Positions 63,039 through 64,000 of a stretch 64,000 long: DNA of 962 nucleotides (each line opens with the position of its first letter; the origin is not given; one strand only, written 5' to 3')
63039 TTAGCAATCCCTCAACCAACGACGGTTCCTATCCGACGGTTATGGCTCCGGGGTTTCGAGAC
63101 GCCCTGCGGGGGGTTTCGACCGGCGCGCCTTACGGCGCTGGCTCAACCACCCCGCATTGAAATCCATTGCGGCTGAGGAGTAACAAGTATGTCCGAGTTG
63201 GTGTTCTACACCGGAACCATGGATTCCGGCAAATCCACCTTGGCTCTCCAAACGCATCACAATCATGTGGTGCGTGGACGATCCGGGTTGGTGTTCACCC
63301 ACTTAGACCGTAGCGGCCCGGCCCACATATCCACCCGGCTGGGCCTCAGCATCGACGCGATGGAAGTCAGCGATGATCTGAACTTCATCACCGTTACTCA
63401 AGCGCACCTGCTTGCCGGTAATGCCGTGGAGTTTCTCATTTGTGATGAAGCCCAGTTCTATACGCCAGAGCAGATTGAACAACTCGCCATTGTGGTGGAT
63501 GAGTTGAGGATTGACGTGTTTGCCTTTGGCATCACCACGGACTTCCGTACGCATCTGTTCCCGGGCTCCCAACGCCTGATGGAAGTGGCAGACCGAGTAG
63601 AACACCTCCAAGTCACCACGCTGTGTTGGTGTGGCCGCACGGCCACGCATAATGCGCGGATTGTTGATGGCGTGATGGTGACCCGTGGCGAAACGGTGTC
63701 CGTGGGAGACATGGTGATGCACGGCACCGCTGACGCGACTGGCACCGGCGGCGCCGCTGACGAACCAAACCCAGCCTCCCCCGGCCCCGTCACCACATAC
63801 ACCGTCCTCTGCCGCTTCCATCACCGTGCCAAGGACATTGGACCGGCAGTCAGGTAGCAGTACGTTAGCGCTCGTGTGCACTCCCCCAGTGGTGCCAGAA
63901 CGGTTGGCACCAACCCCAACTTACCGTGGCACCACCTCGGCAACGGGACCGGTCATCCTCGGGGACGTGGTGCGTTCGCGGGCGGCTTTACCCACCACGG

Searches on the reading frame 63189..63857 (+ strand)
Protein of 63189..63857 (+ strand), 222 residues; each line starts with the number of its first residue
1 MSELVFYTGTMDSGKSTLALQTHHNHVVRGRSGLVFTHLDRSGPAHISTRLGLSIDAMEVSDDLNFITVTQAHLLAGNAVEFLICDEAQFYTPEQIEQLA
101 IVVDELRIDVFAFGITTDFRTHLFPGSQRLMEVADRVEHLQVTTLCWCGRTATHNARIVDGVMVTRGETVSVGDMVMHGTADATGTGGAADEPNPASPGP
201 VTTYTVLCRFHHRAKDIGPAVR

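Call 27: search_protein_families(library=pfam, proteins=[window:63189-63857:+], max_evalue=0.001)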
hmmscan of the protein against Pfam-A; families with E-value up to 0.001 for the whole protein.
window:63189-63857:+ (222 aa): 2 families
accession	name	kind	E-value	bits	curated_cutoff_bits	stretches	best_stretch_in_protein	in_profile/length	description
PF00265.24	TK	-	4.3e-22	79.2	20.6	1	3-165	2-155/176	Thymidine kinase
PF13401.12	AAA_22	-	4.2e-05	24.3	27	1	6-114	9-122/130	AAA domain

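Call 41: find_homologous_proteins(query=window:63189-63857:+, max_evalue=1e-30)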
Query window:63189-63857:+ (222 aa): 7989 proteins with E <= 1e-30 among 8000 candidates; the best 120 are listed.
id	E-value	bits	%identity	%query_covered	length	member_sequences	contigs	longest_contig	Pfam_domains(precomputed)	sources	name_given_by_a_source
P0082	4.7e-145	499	100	100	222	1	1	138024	PF00265.25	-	-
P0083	7.3e-76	272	60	95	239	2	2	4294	PF00265.25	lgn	-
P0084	7.6e-76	272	68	73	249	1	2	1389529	PF00265.25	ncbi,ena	-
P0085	1.5e-75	271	60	96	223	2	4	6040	PF00265.25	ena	-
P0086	8.7e-75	269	60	95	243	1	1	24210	PF00265.25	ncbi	-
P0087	1.4e-74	268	59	95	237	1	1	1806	PF00265.25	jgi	jgi:thymidine kinase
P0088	1.6e-74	268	62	97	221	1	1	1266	PF00265.25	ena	-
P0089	2.1e-74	268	57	100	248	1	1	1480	PF00265.25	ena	-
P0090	2.5e-74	267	59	95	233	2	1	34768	PF00265.25,PF13401.13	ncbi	ncbi:thymidine kinase [Myceligenerans halotolerans]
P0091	4.0e-74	267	60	95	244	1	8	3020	PF00265.25,PF13401.13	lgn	-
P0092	6.2e-74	266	60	95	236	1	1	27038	PF00265.25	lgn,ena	-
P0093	9.7e-74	266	60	95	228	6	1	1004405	PF00265.25,PF13401.13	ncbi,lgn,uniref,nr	ncbi:thymidine kinase [Myceligenerans salitolerans]|uniref:Thymidine kinase n=1 Tax=Myceligenerans s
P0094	2.3e-73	264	58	100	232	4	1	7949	PF00265.25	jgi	-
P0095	2.7e-73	264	61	97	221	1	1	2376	PF00265.25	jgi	jgi:thymidine kinase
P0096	4.5e-73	263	61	95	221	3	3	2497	PF00265.25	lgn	-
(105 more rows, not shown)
